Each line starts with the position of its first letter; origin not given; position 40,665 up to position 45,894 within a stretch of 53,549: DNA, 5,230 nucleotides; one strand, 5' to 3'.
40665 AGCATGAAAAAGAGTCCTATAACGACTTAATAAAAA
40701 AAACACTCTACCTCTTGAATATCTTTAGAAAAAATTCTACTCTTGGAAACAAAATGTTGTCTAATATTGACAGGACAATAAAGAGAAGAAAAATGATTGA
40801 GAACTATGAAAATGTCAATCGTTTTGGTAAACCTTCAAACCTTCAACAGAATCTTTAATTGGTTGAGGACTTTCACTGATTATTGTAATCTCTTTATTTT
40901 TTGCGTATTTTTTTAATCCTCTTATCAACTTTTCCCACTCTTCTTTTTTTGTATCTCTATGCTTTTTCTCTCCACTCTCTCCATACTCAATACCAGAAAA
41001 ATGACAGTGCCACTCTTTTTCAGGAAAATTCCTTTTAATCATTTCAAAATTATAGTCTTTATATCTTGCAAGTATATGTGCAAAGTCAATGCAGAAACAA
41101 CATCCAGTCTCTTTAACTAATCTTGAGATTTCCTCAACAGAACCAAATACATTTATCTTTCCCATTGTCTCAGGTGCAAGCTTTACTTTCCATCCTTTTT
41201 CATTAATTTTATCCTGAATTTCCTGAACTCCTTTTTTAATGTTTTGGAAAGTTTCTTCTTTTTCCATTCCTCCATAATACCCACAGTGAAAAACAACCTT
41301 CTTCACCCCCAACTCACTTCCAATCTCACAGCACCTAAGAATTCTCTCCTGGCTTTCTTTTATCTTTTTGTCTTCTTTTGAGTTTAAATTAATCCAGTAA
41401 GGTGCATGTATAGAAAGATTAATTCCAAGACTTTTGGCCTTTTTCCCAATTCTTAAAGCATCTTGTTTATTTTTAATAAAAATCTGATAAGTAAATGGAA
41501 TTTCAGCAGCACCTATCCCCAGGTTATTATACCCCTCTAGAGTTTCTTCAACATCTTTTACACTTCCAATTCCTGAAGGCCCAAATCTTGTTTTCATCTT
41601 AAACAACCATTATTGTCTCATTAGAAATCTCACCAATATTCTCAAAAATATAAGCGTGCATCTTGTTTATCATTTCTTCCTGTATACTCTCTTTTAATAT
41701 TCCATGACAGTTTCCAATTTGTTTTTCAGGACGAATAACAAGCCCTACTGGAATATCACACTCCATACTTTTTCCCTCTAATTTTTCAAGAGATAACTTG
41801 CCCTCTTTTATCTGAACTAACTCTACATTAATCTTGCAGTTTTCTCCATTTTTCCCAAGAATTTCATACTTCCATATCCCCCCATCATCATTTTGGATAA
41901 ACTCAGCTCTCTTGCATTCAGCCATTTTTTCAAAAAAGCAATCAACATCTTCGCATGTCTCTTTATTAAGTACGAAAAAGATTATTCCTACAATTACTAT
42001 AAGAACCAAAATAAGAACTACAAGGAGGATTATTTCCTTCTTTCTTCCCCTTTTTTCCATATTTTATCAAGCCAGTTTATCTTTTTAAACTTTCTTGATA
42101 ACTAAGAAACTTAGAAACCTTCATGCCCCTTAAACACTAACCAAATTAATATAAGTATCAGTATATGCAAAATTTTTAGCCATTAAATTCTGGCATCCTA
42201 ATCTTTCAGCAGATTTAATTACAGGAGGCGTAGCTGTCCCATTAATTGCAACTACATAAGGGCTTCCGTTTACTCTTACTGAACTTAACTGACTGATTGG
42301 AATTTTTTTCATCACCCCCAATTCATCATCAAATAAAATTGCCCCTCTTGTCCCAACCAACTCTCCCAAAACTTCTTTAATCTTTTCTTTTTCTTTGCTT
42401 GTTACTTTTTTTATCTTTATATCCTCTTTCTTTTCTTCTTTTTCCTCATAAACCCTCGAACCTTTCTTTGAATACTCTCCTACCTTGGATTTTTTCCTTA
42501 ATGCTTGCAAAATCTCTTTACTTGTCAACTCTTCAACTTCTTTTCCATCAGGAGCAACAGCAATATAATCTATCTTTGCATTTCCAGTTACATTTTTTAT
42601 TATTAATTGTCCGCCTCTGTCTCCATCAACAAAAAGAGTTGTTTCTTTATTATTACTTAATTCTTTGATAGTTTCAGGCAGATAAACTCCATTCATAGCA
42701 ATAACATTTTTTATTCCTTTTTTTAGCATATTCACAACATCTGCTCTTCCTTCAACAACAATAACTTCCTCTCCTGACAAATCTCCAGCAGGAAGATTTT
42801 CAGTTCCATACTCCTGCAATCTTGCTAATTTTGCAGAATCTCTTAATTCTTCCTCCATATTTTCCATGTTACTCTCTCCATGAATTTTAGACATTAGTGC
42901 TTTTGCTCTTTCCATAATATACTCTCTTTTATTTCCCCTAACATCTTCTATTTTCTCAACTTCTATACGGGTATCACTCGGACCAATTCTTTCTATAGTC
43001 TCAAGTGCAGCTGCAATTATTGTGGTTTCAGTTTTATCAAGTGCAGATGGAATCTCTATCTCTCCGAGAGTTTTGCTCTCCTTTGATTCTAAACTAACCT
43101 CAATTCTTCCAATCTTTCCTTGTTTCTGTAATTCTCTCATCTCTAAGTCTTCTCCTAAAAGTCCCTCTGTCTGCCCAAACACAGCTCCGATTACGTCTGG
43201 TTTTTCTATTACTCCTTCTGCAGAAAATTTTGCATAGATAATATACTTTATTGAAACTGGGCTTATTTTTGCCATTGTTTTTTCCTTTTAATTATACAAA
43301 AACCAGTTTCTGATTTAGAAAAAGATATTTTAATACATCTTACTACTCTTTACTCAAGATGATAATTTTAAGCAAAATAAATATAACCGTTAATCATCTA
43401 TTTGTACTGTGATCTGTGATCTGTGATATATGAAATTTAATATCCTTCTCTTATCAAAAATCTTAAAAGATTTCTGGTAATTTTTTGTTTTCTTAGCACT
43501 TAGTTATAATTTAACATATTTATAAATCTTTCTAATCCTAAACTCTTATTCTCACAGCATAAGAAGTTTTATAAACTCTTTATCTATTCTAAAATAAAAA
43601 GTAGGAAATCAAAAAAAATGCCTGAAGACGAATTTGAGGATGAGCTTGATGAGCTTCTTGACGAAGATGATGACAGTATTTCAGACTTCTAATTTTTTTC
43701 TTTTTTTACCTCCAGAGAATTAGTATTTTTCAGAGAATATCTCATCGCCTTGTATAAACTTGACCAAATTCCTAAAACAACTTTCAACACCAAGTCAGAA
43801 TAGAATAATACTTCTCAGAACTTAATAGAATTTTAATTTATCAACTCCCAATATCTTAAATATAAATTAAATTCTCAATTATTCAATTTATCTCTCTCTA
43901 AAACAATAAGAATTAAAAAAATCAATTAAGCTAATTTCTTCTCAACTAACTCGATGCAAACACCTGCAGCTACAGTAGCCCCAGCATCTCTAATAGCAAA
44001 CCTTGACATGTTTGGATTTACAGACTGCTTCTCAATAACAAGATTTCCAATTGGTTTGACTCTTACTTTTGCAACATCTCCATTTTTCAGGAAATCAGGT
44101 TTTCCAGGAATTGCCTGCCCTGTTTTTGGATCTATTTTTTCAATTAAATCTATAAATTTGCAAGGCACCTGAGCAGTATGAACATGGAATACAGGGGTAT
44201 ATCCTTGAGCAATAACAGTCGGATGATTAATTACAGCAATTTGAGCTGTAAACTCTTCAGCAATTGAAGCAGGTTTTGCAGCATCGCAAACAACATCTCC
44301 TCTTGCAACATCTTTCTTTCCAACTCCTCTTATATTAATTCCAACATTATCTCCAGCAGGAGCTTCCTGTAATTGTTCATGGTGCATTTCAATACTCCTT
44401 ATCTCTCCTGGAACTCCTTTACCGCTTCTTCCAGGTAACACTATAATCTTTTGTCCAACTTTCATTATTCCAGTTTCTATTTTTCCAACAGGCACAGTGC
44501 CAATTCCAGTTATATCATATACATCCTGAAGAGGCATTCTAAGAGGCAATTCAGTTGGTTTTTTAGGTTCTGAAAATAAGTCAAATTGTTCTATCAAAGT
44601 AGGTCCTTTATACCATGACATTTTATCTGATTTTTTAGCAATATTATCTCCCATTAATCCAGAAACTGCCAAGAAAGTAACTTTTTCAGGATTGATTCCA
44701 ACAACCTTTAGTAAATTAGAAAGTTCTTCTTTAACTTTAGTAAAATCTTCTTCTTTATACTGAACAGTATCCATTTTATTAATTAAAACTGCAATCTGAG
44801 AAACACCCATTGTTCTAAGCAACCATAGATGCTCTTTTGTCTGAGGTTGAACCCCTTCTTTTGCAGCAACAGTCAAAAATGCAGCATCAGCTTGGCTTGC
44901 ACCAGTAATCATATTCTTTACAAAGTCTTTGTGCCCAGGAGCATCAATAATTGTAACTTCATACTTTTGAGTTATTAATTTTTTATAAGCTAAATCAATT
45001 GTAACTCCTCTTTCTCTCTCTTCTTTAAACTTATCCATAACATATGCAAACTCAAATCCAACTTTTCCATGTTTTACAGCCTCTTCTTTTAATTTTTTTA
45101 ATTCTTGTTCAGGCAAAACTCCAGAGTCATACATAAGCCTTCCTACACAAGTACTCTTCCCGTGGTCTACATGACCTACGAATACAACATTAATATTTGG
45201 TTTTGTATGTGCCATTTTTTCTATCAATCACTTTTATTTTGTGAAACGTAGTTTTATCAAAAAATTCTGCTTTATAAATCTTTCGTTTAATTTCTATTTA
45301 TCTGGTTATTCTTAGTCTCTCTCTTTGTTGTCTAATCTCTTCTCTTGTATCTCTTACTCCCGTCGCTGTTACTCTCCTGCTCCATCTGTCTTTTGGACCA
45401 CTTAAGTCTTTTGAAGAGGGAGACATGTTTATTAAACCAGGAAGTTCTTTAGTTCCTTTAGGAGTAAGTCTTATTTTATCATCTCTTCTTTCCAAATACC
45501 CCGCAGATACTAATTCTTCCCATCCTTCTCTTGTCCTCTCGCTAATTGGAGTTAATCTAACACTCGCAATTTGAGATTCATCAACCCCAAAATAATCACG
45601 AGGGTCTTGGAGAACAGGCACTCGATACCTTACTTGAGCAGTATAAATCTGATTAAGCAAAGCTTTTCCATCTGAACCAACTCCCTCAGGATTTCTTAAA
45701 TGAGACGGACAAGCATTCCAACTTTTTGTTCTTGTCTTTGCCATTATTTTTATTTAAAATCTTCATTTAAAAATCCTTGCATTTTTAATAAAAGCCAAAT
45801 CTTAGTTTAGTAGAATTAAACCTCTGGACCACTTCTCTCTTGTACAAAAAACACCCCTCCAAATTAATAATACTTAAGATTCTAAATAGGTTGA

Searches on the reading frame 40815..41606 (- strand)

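Call 28: search_protein_families(library=ncbifam, proteins=[window:40815-41606:-], max_evalue=0.01)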
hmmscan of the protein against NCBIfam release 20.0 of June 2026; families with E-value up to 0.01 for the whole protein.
window:40815-41606:- (263 aa): 7 families
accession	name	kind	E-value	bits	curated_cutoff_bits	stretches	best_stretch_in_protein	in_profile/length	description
NF002196.0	PRK01060.1-1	equivalog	2.9e-11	43.2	333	1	60-198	63-205/297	deoxyribonuclease IV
TIGR00587.1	nfo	subfamily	8.8e-11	41.6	129.65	1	63-184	65-188/279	deoxyribonuclease IV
NF002198.0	PRK01060.1-3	equivalog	1.2e-09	38.2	244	1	53-181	44-171/253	deoxyribonuclease IV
NF041277.1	coba_remo_CbiR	equivalog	1.4e-09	37.9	105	1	48-240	46-230/249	cobamide remodeling phosphodiesterase CbiR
NF002197.0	PRK01060.1-2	equivalog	2.6e-08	33.3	376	1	44-181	53-194/289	deoxyribonuclease IV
NF002199.0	PRK01060.1-4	equivalog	0.0022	17.1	315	1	66-180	68-185/282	deoxyribonuclease IV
TIGR03956.1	rSAM_HydE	equivalog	0.0065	15.7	254.6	0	77-124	73-120/340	[FeFe] hydrogenase H-cluster radical SAM maturase HydE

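Call 29: search_protein_families(library=pfam, proteins=[window:40815-41606:-], max_evalue=1)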
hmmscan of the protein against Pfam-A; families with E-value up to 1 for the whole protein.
window:40815-41606:- (263 aa): 3 families
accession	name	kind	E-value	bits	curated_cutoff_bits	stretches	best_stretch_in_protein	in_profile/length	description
PF01261.30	AP_endonuc_2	-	2.2e-23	83.7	31.1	1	29-257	7-243/249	Xylose isomerase-like TIM barrel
PF03851.20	UvdE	-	0.0068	16.1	24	1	46-136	84-178/275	UV-endonuclease UvdE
PF23252.1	KH_PARP14_5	-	0.079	13.5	23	1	220-247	11-39/70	PARP14, fifth type I KH domain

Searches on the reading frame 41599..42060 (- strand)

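Call 28: search_protein_families(library=ncbifam, proteins=[window:41599-42060:-], max_evalue=0.01)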
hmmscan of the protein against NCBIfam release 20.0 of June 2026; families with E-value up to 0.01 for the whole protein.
window:41599-42060:- (153 aa): 1 family
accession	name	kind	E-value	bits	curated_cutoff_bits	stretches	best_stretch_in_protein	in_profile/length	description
NF004285.1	PRK05696.1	equivalog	0.0042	16.9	179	1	3-38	14-49/171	flagellar basal body-associated protein FliL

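Call 29: search_protein_families(library=pfam, proteins=[window:41599-42060:-], max_evalue=1)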
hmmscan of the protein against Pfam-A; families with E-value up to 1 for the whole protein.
window:41599-42060:- (153 aa): 2 families
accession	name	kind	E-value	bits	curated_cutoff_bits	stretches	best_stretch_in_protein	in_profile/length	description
PF25630.1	Phycodna_minor_capsid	-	0.11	13.2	27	1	8-38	2-32/96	Phycodnaviridae minor capsid protein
PF03983.18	SHD1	-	0.23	11.7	23.7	1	76-100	21-45/67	SLA1 homology domain 1, SHD1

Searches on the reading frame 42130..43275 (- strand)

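Call 28: search_protein_families(library=ncbifam, proteins=[window:42130-43275:-], max_evalue=0.01)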
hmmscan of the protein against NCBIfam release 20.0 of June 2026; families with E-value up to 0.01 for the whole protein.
window:42130-43275:- (381 aa): 3 families
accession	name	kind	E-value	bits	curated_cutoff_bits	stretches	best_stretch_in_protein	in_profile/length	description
NF003108.1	PRK04031.1-1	equivalog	1.2e-117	393.7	300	2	10-297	1-292/419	DNA primase DnaG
TIGR01391.1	dnaG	equivalog_domain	1.5e-09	37.2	283.6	1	168-301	256-396/414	DNA primase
TIGR00334.1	5S_RNA_mat_M5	equivalog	6.7e-05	23.1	110.65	1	169-269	3-115/174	ribonuclease M5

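Call 29: search_protein_families(library=pfam, proteins=[window:42130-43275:-], max_evalue=1)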
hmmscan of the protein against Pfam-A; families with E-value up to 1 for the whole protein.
window:42130-43275:- (381 aa): 3 families
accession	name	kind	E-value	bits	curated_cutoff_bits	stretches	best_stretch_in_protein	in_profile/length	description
PF13662.12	Toprim_4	-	4.7e-08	33.6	25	1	170-230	2-71/85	Toprim domain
PF13155.12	Toprim_2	-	7.4e-07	29.9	22.1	1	172-248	1-85/88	Toprim-like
PF01751.28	Toprim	-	8e-05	23.2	23.1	1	170-234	1-81/96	Toprim domain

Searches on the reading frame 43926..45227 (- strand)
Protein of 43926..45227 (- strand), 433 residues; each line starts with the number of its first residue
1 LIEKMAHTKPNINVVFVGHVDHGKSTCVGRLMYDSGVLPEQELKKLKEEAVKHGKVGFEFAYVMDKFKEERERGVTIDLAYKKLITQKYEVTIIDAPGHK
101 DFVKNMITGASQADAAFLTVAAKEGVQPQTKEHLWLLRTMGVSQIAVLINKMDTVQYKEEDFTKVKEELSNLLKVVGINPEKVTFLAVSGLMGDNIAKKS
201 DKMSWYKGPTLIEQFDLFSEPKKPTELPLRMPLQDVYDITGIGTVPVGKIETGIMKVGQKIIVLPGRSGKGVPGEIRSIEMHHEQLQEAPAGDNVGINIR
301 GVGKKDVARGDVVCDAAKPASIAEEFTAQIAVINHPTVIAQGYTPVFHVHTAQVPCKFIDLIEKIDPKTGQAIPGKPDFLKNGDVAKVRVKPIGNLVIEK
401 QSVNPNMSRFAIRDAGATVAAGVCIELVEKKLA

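Call 6: search_protein_families(library=pfam, proteins=[window:43926-45227:-])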
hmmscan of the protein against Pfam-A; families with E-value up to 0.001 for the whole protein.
window:43926-45227:- (433 aa): 6 families
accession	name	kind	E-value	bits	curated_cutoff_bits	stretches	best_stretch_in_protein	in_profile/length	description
PF00009.33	GTP_EFTU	-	1.5e-55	188.1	26.5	1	10-197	2-176/188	Elongation factor Tu GTP binding domain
PF22594.2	GTP-eEF1A_C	-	1e-30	106.6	27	1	325-424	1-100/101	GTP-eEF1A C-terminal domain-like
PF03143.23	GTP_EFTU_D3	-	9.3e-27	93.9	27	1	322-426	4-104/106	Elongation factor Tu C-terminal domain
PF03144.31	GTP_EFTU_D2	-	2.5e-19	69.9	30.3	1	243-314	1-73/73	Elongation factor Tu domain 2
PF01926.29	MMR_HSR1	-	1.4e-05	25.6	21.9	0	68-150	25-112/113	50S ribosome-binding GTPase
PF14578.12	GTP_EFTU_D4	-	5.6e-05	23.4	23.8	1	247-312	21-84/86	Elongation factor Tu domain 4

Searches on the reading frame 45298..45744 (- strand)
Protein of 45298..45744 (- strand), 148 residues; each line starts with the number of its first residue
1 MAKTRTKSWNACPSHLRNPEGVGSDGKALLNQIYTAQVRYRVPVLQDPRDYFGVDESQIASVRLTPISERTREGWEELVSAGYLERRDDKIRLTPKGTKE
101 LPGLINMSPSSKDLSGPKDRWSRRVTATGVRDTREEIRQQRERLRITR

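Call 6: search_protein_families(library=pfam, proteins=[window:45298-45744:-])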
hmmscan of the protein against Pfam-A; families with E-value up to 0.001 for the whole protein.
window:45298-45744:- (148 aa): 0 families

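Call 28: search_protein_families(library=ncbifam, proteins=[window:45298-45744:-], max_evalue=0.01)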
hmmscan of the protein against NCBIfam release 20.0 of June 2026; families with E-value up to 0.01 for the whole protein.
window:45298-45744:- (148 aa): 0 families

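Call 29: search_protein_families(library=pfam, proteins=[window:45298-45744:-], max_evalue=1)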
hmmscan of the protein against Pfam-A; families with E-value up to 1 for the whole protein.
window:45298-45744:- (148 aa): 1 family
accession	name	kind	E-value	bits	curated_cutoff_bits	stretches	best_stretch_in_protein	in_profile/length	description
PF06969.22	HemN_C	-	0.013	16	24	1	67-97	34-64/67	HemN C-terminal domain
